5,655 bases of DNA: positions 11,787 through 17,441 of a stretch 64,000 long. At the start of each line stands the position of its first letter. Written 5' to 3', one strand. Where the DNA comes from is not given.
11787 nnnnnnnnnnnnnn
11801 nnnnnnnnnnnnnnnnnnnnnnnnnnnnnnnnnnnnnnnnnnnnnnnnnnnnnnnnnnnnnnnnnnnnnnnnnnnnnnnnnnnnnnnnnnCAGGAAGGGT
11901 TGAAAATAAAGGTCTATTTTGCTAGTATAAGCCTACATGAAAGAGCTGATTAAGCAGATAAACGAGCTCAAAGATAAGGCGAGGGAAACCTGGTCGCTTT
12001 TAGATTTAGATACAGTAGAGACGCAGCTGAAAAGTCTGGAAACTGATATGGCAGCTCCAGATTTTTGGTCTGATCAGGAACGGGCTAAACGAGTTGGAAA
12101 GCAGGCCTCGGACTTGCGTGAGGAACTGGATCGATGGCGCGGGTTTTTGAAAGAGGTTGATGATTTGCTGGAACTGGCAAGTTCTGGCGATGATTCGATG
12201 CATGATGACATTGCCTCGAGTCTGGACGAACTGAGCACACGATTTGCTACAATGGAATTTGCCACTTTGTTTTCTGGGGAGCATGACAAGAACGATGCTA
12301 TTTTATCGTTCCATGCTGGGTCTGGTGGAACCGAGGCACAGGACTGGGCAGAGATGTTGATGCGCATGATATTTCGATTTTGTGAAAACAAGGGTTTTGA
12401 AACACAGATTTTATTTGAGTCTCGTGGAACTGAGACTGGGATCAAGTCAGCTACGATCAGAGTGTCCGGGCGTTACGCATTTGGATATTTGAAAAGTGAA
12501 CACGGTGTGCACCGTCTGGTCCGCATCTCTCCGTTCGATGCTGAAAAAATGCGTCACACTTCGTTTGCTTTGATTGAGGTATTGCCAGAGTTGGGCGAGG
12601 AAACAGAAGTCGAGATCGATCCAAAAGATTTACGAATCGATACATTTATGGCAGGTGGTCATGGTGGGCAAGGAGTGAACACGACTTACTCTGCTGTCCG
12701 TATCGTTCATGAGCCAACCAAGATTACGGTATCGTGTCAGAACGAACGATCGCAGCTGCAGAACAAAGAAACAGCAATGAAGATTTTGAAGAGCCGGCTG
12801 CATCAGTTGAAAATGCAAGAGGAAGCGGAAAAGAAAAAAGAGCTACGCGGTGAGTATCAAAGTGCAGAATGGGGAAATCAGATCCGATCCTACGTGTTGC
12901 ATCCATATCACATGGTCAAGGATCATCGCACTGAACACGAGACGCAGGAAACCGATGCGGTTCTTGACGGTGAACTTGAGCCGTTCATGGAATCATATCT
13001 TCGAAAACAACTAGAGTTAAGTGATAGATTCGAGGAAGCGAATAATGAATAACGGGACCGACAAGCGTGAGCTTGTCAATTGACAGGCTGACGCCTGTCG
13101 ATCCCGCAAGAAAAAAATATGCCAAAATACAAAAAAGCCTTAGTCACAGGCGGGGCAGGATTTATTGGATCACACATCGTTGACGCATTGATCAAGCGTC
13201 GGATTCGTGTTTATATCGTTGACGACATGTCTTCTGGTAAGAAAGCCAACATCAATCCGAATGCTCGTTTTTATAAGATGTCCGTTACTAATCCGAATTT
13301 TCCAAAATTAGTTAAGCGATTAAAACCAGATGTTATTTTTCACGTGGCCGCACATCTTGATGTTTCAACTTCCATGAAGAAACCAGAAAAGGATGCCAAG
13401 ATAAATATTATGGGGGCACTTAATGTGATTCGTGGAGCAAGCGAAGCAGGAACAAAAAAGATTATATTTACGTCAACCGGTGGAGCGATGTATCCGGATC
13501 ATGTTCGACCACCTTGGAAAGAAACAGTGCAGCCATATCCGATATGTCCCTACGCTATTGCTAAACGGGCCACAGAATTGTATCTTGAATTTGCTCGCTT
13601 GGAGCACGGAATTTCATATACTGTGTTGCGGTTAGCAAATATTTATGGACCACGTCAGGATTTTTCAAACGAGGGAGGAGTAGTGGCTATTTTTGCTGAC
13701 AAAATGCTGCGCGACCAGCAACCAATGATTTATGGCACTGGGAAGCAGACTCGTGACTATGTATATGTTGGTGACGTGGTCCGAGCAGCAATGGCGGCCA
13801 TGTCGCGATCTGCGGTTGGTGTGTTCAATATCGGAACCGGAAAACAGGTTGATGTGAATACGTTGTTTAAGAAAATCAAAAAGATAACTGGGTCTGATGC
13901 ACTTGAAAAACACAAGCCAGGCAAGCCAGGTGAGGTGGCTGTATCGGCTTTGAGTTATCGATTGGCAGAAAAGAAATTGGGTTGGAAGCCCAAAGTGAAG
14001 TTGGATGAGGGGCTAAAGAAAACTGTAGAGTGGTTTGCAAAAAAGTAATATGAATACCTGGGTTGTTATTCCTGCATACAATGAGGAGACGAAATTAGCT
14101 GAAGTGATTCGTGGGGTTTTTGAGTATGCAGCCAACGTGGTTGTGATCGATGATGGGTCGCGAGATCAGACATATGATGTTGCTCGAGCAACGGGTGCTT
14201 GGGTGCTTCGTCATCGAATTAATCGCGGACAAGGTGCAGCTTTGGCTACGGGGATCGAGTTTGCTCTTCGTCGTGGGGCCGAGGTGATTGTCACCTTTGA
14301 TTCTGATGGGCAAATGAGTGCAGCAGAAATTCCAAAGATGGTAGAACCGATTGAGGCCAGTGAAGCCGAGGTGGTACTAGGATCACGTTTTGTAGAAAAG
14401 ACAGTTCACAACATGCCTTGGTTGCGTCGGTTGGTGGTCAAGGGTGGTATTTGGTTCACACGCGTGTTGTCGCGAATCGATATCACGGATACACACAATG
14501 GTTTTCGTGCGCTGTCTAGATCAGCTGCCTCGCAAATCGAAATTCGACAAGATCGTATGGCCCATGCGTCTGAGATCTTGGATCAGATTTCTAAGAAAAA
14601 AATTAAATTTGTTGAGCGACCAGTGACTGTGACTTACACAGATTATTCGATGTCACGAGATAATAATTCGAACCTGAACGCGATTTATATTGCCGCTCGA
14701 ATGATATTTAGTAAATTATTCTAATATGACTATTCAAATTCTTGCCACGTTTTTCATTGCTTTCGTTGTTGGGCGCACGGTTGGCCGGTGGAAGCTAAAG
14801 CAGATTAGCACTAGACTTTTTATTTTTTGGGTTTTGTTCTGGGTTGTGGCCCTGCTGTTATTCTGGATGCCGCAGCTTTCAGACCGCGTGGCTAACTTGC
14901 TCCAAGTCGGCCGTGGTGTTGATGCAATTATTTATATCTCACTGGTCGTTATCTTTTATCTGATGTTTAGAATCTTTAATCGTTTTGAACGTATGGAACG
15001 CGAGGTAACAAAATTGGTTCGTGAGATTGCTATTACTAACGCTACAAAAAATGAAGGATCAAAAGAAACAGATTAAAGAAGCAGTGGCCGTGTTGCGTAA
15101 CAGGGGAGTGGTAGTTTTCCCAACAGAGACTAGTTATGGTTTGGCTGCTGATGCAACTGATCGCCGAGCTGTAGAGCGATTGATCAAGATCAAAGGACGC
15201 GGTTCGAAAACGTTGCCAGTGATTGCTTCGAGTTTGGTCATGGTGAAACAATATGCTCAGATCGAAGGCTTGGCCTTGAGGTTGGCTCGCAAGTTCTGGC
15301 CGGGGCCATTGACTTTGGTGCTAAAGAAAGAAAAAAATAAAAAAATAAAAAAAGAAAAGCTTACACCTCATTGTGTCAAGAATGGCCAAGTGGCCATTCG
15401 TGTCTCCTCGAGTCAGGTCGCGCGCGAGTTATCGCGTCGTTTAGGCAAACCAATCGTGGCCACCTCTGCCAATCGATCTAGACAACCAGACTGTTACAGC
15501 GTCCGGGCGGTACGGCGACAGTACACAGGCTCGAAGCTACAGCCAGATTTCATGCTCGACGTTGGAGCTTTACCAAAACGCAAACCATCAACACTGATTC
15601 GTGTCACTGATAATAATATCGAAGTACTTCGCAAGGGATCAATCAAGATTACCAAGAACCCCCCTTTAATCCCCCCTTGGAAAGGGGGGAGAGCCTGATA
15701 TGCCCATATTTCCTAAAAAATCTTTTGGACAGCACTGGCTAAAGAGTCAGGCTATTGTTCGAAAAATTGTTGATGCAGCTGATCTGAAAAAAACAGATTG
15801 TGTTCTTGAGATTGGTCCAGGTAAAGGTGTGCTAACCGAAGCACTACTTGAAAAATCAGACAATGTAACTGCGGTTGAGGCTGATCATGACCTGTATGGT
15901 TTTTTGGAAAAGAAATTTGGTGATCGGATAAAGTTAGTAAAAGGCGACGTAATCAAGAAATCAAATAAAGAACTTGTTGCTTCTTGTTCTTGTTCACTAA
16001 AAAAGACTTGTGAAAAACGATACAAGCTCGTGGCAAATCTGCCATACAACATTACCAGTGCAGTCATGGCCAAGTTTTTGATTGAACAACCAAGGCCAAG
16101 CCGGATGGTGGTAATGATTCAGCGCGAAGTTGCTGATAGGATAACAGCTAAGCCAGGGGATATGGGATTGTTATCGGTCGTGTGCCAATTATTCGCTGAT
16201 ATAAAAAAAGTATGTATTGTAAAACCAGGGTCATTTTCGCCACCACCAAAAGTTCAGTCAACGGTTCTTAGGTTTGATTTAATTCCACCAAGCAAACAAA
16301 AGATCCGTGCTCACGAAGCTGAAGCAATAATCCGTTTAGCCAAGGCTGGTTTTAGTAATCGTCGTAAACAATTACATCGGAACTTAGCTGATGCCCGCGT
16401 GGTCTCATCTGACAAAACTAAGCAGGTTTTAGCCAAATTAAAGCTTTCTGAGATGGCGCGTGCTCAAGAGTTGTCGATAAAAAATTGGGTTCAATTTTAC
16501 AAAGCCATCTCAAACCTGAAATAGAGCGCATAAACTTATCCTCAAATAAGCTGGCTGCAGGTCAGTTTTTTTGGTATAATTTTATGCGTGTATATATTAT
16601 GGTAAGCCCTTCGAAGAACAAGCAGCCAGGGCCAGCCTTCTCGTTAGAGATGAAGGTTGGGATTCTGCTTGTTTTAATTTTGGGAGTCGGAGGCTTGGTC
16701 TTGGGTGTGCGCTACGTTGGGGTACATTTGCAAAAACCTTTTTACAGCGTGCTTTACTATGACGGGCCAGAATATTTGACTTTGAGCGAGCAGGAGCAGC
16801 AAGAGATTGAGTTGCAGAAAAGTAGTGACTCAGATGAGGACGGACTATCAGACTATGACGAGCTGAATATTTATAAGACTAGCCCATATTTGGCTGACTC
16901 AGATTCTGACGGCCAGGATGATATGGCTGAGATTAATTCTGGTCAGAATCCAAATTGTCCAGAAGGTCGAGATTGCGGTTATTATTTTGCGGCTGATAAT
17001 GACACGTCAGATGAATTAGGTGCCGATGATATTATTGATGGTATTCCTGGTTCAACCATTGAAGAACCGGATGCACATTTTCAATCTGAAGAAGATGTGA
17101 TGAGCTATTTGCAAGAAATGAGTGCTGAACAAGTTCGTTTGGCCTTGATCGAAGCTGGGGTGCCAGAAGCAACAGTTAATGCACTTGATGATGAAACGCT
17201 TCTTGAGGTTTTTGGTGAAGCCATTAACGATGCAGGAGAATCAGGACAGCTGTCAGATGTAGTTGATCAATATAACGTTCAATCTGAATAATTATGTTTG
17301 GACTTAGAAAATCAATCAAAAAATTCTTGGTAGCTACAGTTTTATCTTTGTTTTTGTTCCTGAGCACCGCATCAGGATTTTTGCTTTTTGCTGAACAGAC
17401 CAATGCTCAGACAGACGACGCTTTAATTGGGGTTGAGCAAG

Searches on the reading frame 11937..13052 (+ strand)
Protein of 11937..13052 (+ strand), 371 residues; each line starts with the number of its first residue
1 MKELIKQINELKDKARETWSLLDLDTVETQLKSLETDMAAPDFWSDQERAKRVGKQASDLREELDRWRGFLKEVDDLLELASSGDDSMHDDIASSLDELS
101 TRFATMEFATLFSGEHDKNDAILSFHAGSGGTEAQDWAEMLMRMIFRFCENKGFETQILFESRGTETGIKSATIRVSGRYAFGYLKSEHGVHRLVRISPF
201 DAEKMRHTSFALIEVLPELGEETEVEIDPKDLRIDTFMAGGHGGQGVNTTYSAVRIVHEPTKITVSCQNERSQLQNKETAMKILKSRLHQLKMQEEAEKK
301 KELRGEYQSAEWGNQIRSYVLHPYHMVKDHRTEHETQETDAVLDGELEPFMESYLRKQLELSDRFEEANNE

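Call 28: search_protein_families(library=pfam, proteins=[window:11937-13052:+], max_evalue=0.001)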
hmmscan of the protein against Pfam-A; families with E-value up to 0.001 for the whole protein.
window:11937-13052:+ (371 aa): 3 families
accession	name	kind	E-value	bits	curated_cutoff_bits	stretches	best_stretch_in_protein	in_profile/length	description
PF03462.23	PCRF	-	1e-51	176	24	1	28-212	2-193/194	PCRF domain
PF00472.26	RF-1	-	2.5e-40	137.5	35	1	222-331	2-116/116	RF-1 domain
PF16326.10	ABC_tran_CTD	-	0.0002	22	32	1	24-65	17-58/69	ABC transporter C-terminal domain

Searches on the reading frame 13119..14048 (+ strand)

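Call 28: search_protein_families(library=pfam, proteins=[window:13119-14048:+], max_evalue=0.001)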
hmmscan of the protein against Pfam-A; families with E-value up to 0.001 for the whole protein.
window:13119-14048:+ (309 aa): 8 families
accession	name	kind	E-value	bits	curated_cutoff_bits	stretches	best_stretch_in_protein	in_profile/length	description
PF01370.27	Epimerase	-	2.9e-54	184.5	20.9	1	7-239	1-240/240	NAD dependent epimerase/dehydratase family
PF16363.11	GDP_Man_Dehyd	-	7e-48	164.2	27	1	8-302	1-332/332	GDP-mannose 4,6 dehydratase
PF01073.25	3Beta_HSD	-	1.3e-20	74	22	1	8-228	1-229/280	3-beta hydroxysteroid dehydrogenase/isomerase family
PF02719.21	Polysacc_synt_2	-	3e-16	59.9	20.2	1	8-261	2-251/293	Polysaccharide biosynthesis protein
PF04321.23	RmlD_sub_bind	-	3e-14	53.2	27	1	6-231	2-200/287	RmlD substrate binding domain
PF07993.18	NAD_binding_4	-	1.8e-11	44.1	20.1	1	70-207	89-241/258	Male sterility protein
PF13460.12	NAD_binding_10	-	1.7e-09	38.3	27.2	1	11-175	1-146/184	NAD(P)H-binding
PF05368.20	NmrA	-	0.00025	21.2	27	1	5-123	3-110/298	NmrA-like family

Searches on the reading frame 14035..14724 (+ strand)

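Call 28: search_protein_families(library=pfam, proteins=[window:14035-14724:+], max_evalue=0.001)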
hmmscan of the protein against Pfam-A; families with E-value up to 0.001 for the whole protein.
window:14035-14724:+ (229 aa): 2 families
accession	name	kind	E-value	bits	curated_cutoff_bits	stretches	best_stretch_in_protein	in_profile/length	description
PF00535.33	Glycos_transf_2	-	3e-25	89.5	23.3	1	10-166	2-165/168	Glycosyl transferase family 2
PF13641.12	Glyco_tranf_2_3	-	8.6e-05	23.1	27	1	9-124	4-129/230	Glycosyltransferase like family 2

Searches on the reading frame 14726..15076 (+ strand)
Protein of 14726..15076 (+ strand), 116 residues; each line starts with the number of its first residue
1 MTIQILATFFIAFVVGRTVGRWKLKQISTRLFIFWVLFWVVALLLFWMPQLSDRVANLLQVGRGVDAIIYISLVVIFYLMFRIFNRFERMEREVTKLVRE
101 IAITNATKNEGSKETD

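Call 60: search_protein_families(library=pfam, proteins=[window:14726-15076:+], max_evalue=0.001)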
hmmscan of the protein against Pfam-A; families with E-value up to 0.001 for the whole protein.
window:14726-15076:+ (116 aa): 1 family
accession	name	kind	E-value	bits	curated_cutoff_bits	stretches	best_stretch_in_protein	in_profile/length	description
PF10066.14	DUF2304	-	5.1e-24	85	25.5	1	3-106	2-105/106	Uncharacterized conserved protein (DUF2304)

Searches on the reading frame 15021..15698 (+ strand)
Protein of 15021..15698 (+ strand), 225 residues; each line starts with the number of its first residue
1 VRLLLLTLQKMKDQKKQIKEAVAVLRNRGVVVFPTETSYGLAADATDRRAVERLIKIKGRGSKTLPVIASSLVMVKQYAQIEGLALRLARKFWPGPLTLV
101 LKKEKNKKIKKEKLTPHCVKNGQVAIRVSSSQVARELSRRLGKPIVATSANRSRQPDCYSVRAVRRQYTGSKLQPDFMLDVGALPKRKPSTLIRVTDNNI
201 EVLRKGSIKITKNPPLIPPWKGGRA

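Call 28: search_protein_families(library=pfam, proteins=[window:15021-15698:+], max_evalue=0.001)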
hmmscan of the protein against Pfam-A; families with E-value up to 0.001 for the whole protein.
window:15021-15698:+ (225 aa): 1 family
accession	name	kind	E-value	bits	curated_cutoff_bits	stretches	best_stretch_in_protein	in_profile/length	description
PF01300.24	Sua5_yciO_yrdC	-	5.7e-49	166.4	25.1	1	24-206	2-178/178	Telomere recombination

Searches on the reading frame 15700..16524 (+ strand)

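Call 28: search_protein_families(library=pfam, proteins=[window:15700-16524:+], max_evalue=0.001)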
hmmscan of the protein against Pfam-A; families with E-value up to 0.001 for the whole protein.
window:15700-16524:+ (274 aa): 1 family
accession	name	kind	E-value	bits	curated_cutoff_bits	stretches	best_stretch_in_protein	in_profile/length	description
PF00398.26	RrnaAD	-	4.5e-54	183.7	24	1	6-270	5-261/263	Ribosomal RNA adenine dimethylase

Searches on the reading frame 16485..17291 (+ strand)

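Call 28: search_protein_families(library=pfam, proteins=[window:16485-17291:+], max_evalue=0.001)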
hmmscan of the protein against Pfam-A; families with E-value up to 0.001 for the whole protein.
window:16485-17291:+ (268 aa): 1 family
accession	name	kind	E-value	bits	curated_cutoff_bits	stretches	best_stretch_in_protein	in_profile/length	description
PF18884.5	TSP3_bac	-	0.00094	19.4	25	1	115-129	1-15/22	Bacterial TSP3 repeat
